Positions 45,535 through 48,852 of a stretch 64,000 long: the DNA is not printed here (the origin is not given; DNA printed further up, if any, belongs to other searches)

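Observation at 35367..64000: ~29 kb glycan-assembly supercluster dominated by GT-C membrane enzymes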

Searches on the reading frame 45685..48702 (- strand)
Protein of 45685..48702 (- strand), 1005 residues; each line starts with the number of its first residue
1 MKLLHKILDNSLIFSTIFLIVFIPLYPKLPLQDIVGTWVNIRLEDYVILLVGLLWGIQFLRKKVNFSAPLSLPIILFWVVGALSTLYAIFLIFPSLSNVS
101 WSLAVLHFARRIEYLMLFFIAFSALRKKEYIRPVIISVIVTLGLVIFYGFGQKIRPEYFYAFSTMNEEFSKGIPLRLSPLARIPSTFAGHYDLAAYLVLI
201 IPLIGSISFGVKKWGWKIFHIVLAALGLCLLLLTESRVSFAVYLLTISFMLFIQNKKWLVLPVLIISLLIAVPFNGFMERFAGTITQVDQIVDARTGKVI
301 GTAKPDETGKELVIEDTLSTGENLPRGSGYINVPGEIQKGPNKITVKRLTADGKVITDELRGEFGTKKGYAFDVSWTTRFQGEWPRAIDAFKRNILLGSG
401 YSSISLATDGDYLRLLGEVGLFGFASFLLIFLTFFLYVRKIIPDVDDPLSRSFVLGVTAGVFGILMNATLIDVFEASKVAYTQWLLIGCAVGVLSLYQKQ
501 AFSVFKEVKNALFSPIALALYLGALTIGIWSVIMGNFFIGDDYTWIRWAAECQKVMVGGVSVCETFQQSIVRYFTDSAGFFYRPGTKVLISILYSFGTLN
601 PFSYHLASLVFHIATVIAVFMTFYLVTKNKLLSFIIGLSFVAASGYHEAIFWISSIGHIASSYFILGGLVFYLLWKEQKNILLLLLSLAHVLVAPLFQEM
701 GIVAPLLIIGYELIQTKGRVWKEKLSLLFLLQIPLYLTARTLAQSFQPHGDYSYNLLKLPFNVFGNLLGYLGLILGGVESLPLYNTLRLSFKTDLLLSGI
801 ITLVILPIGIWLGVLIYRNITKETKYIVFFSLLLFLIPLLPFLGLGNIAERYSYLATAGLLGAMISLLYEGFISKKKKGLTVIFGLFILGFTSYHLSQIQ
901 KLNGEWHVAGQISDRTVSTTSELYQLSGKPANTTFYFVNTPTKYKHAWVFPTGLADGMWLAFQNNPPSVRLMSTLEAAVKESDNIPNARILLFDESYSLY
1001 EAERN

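Call 3: search_protein_families(library=pfam, proteins=[window:45685-48702:-], max_evalue=0.01)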
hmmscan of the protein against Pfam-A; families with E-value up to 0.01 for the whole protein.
window:45685-48702:- (1005 aa): 1 family
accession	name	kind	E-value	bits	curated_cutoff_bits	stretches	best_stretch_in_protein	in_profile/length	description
PF04932.20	Wzy_C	-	6.2e-07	29.7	31.7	1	223-427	2-148/149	O-Antigen ligase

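Call 11: search_protein_families(library=ncbifam, proteins=[window:45685-48702:-], max_evalue=1)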
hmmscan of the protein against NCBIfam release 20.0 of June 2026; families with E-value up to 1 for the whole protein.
window:45685-48702:- (1005 aa): 0 families

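Call 28: find_homologous_proteins(query=window:45685-48702:-, max_evalue=0.001)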
Query window:45685-48702:- (1005 aa): 1894 proteins with E <= 0.001 among 8000 candidates; the best 120 are listed.
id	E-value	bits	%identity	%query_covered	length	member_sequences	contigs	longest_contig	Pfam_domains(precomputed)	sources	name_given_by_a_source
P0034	0.0e+0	2215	100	100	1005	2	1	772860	PF04932.21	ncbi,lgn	-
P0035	0.0e+0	1287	59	99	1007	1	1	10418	PF04932.21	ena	-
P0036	0.0e+0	1259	57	100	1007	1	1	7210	PF04932.21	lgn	-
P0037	0.0e+0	1254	57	100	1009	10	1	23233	PF04932.21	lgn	-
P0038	0.0e+0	1244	57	100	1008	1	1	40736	PF04932.21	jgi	jgi:hypothetical protein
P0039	1.8e-294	998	49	100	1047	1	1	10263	PF04932.21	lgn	-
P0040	6.6e-289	979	47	100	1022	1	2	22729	PF04932.21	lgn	-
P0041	4.8e-286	970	46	100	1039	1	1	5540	-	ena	-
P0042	3.2e-285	967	47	100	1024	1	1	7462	PF04932.21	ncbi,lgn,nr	ncbi:MAG: O-antigen ligase family protein [Candidatus Levybacteria bacterium]|nr:O-antigen ligase fa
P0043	1.6e-284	965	47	100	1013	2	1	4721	PF04932.21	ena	-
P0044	4.5e-284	963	47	100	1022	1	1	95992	PF04932.21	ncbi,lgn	-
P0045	8.1e-282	956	47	99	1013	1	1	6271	-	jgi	jgi:hypothetical protein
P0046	7.0e-281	953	47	100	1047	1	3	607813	PF04932.21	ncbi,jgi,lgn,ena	-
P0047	9.9e-281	952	46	100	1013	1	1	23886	-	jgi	jgi:O-antigen ligase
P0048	4.2e-279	947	46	100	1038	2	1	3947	-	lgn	-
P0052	2.2e-275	935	46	100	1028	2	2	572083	PF04932.21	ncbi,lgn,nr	ncbi:MAG: O-antigen ligase family protein [Patescibacteria group bacterium]|nr:O-antigen ligase fami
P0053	2.6e-275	934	46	100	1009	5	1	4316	PF04932.21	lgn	-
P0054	5.9e-275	933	46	98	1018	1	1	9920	PF04932.21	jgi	jgi:hypothetical protein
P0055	5.3e-274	930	46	99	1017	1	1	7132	PF04932.21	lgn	-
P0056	6.6e-274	930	46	100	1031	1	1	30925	PF04932.21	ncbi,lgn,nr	ncbi:MAG: O-antigen ligase family protein [Patescibacteria group bacterium]|nr:O-antigen ligase fami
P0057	6.9e-273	926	46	100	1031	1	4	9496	PF04932.21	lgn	-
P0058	1.5e-272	925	46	100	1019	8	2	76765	PF04932.21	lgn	-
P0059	3.6e-272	924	46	98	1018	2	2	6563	PF04932.21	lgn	-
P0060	4.0e-272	924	47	98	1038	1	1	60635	PF04932.21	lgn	-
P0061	4.7e-272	924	46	100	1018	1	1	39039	PF04932.21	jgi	-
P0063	3.1e-271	921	47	98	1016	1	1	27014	PF04932.21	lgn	-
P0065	5.1e-271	920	47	100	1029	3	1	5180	PF04932.21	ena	-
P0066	1.2e-270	919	47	100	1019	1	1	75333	PF04932.21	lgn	-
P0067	1.4e-269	916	47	98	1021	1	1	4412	PF04932.21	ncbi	-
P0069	3.8e-269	914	46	100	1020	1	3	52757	PF04932.21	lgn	-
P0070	1.1e-268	913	45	99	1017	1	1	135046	PF04932.21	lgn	-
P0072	2.6e-267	908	45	100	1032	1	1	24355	PF04932.21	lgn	-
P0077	4.2e-266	904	46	99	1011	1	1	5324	PF04932.21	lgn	-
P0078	1.1e-265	903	47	100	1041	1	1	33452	PF04932.21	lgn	-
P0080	3.9e-265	901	46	100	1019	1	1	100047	PF04932.21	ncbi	-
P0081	4.5e-265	901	46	100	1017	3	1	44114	PF04932.21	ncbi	-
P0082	6.5e-265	900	44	99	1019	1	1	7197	PF04932.21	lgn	-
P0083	7.4e-265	900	45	100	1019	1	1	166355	PF04932.21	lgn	-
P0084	2.1e-264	898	45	100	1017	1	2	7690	PF04932.21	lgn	-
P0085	2.1e-264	898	45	100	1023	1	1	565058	PF04932.21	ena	-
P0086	9.3e-264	896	46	100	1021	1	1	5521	PF04932.21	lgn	-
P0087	1.1e-263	896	46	99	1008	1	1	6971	PF04932.21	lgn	-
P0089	8.4e-263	893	43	100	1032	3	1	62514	PF04932.21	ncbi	-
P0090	1.2e-262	893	45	100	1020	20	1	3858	PF04932.21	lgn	-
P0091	1.6e-262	892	44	99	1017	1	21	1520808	PF04932.21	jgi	jgi:hypothetical protein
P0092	1.8e-262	892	45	98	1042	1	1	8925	PF04932.21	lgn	-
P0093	5.4e-262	890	45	100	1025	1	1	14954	PF04932.21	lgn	-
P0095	2.9e-261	888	45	100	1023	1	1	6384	PF04932.21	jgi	jgi:hypothetical protein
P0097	1.5e-260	886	44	100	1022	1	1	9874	PF04932.21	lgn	-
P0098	4.5e-260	884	45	100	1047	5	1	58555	PF04932.21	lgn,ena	-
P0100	7.2e-260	883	45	100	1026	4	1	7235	PF04932.21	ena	-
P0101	2.6e-259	881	45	100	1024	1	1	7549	PF04932.21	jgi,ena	-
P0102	7.9e-259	880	44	99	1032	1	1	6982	PF04932.21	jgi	jgi:hypothetical protein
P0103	1.2e-258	879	44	100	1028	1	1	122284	PF04932.21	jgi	jgi:hypothetical protein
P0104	3.9e-258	878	45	100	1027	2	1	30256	PF04932.21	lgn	-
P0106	4.9e-258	877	44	100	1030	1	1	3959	PF04932.21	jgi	jgi:hypothetical protein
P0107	5.7e-258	877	45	98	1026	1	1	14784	PF04932.21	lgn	-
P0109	2.8e-257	875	44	100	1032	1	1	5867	PF04932.21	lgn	-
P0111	7.5e-257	873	43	100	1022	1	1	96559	PF04932.21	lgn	-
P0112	8.8e-257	873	44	100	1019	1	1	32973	PF04932.21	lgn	-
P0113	1.9e-256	872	44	100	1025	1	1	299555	PF04932.21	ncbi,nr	ncbi:MAG: hypothetical protein HZC02_04585 [Candidatus Levybacteria bacterium]|nr:hypothetical prote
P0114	3.6e-256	871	44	99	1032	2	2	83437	PF04932.21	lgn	-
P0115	2.4e-255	868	44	99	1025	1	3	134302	PF04932.21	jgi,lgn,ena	-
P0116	4.6e-255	867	44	100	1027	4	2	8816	PF04932.21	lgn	-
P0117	2.1e-254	865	44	100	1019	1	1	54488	PF04932.21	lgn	-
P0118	7.2e-254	863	44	100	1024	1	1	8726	PF04932.21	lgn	-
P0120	3.6e-253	861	44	100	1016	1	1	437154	PF04932.21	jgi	jgi:hypothetical protein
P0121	6.6e-253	860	44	99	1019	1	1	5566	PF04932.21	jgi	-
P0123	6.7e-253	860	44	100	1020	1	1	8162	PF04932.21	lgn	-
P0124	5.5e-252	857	44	100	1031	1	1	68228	PF04932.21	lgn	-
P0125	6.6e-252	857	43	99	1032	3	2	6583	PF04932.21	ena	-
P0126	5.2e-251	854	44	100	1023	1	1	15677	PF04932.21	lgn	-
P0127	1.2e-250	853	44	100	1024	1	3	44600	PF04932.21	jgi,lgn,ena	-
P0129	5.3e-250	851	45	87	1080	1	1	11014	PF04932.21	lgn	-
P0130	1.3e-249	849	44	100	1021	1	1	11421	PF04932.21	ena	-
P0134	6.8e-249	847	43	99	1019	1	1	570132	PF04932.21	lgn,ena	-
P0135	7.7e-249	847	43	99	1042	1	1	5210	PF04932.21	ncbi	-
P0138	1.1e-248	846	44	99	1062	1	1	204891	PF04932.21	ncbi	-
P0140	1.9e-248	846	44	100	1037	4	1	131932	PF04932.21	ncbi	-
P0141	2.4e-248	845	43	100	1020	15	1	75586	PF04932.21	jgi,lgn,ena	-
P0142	3.0e-248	845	42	99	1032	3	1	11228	PF04932.21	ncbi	-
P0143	3.1e-248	845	44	100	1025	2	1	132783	PF04932.21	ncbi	-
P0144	4.5e-248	844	43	100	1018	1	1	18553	PF04932.21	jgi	jgi:hypothetical protein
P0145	5.6e-248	844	45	100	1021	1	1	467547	PF04932.21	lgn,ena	-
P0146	6.2e-248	844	44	98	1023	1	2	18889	PF04932.21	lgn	-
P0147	7.7e-248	844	43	99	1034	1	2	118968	PF04932.21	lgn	-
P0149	2.7e-247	842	42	100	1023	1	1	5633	PF04932.21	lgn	-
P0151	4.4e-247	841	43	100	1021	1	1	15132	PF04932.21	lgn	-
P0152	5.1e-247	841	41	100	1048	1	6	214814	-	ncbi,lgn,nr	ncbi:MAG: O-antigen ligase family protein [Candidatus Levybacteria bacterium]|nr:O-antigen ligase fa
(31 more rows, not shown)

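Call 29: find_encoding_contigs(protein=P0034, flank=1000, max_places=3)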
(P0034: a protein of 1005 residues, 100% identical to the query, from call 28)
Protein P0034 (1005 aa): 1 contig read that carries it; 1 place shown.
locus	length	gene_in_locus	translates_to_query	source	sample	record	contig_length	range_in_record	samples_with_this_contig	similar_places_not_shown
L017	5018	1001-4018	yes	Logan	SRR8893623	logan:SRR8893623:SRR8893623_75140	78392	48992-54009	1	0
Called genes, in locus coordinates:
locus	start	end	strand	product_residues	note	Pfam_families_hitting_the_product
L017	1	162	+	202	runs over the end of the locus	PF25087:GMPPB_C (faint), PF00132:Hexapep, PF14602:Hexapep_2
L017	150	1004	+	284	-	PF00535:Glycos_transf_2, PF10111:Glyco_tranf_2_2 (weak), PF13641:Glyco_tranf_2_3, PF13712:Glyco_tranf_2_5 (faint), PF13632:Glyco_trans_2_3 (weak)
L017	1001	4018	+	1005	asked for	PF04932:Wzy_C (weak)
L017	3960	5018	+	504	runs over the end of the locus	PF13231:PMT_2 (weak)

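Call 42: search_solved_structures(query=A3, max_evalue=1, show_alignments=2)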
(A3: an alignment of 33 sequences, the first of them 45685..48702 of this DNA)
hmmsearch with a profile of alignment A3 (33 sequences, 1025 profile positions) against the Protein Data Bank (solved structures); distinct sequences matched with E-value up to 1: 0.

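Call 43: search_protein_families(library=pfam, alignment_id=A3, max_evalue=0.1)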
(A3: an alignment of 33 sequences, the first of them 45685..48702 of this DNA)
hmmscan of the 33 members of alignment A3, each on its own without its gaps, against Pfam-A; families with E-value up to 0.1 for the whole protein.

A. member 1, window:45685-48702:- (1005 aa): 1 family
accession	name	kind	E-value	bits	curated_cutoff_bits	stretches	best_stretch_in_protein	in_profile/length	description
PF04932.20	Wzy_C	-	6.2e-07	29.7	31.7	1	223-427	2-148/149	O-Antigen ligase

B. families by the number of members that match (of 33 scanned): 4 families
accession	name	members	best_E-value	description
PF04932.20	Wzy_C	30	8.1e-09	O-Antigen ligase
PF19529.4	DUF6057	1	0.0062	Family of unknown function (DUF6057)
PF07226.16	DUF1422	1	0.0073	Protein of unknown function (DUF1422)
PF02694.21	UPF0060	1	0.036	Uncharacterised BCR, YnfA/UPF0060 family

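Call 56: find_encoding_contigs(protein=P0046, flank=10000, max_places=1)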
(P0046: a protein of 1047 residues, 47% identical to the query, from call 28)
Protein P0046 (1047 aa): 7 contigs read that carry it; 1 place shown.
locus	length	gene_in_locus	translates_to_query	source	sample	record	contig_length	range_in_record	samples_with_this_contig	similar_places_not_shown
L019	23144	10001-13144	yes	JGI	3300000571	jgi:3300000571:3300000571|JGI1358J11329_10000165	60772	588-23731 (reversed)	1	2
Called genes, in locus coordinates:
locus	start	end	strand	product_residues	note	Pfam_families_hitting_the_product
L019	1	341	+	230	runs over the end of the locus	PF01209:Ubie_methyltran, PF07021:MetW (faint), PF08241:Methyltransf_11, PF08242:Methyltransf_12, PF13489:Methyltransf_23, PF13649:Methyltransf_25, PF13847:Methyltransf_31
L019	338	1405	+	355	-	PF00535:Glycos_transf_2, PF10111:Glyco_tranf_2_2 (weak), PF13641:Glyco_tranf_2_3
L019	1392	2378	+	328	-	PF00106:adh_short (faint), PF01370:Epimerase, PF02719:Polysacc_synt_2, PF04321:RmlD_sub_bind, PF01073:3Beta_HSD, PF07993:NAD_binding_4 (weak), PF16363:GDP_Man_Dehyd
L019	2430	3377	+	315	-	PF00535:Glycos_transf_2, PF10111:Glyco_tranf_2_2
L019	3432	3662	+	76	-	-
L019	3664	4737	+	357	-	-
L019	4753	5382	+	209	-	PF00300:His_Phos_1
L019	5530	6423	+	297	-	-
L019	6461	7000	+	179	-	PF13439:Glyco_transf_4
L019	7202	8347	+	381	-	PF13439:Glyco_transf_4 (weak), PF20706:GT4-conflict, PF00534:Glycos_transf_1, PF13692:Glyco_trans_1_4, PF13524:Glyco_trans_1_2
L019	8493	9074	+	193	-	PF00132:Hexapep, PF14602:Hexapep_2 (weak)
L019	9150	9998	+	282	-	PF00535:Glycos_transf_2, PF10111:Glyco_tranf_2_2, PF13641:Glyco_tranf_2_3, PF13632:Glyco_trans_2_3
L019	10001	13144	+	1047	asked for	PF04932:Wzy_C (weak)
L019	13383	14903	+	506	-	PF13231:PMT_2 (weak)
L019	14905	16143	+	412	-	PF13439:Glyco_transf_4, PF00534:Glycos_transf_1, PF13692:Glyco_trans_1_4, PF13524:Glyco_trans_1_2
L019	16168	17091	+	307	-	PF00535:Glycos_transf_2, PF10111:Glyco_tranf_2_2 (weak), PF13641:Glyco_tranf_2_3, PF13632:Glyco_trans_2_3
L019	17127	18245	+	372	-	PF13439:Glyco_transf_4, PF13579:Glyco_trans_4_4, PF20706:GT4-conflict (weak), PF00534:Glycos_transf_1, PF13692:Glyco_trans_1_4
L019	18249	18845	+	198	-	PF02545:Maf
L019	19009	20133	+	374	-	PF13439:Glyco_transf_4 (weak), PF00534:Glycos_transf_1, PF13692:Glyco_trans_1_4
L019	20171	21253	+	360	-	PF00483:NTP_transferase, PF22640:ManC_GMP_beta-helix (weak)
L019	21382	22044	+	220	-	PF02397:Bac_transf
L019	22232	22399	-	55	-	-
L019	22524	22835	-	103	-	-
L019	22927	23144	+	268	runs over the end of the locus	?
